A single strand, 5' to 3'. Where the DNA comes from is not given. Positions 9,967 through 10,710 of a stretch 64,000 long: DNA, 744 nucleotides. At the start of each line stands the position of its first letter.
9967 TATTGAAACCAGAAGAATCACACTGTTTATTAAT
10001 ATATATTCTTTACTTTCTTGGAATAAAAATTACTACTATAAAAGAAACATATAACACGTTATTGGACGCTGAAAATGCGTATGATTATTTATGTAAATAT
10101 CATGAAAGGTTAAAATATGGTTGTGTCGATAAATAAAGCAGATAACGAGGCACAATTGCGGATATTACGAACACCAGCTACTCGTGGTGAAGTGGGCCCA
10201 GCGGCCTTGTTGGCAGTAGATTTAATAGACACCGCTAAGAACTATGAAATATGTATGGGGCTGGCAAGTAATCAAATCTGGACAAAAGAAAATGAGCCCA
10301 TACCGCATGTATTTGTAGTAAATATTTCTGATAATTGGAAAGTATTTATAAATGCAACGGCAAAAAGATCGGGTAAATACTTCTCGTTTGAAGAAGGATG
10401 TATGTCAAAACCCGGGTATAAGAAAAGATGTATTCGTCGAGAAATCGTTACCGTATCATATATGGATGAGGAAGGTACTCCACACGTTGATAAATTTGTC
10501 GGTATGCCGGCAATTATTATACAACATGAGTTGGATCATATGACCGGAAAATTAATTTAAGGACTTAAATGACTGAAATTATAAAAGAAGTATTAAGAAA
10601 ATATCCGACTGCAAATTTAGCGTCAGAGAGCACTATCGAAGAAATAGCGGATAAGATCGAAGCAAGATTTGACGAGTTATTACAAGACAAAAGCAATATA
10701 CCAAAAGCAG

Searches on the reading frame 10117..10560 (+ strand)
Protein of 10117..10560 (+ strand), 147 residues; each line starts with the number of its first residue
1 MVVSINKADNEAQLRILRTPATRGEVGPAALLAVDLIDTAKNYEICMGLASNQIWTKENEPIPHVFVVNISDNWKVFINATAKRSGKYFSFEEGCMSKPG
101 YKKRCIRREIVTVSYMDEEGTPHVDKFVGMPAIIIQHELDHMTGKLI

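Call 91: search_protein_families(library=pfam, proteins=[window:10117-10560:+], max_evalue=0.001)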
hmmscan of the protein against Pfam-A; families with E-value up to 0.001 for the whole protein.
window:10117-10560:+ (147 aa): 1 family
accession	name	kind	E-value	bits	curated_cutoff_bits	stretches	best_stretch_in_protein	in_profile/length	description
PF01327.26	Pep_deformylase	-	5.3e-23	81.8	22.8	1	16-147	11-146/156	Polypeptide deformylase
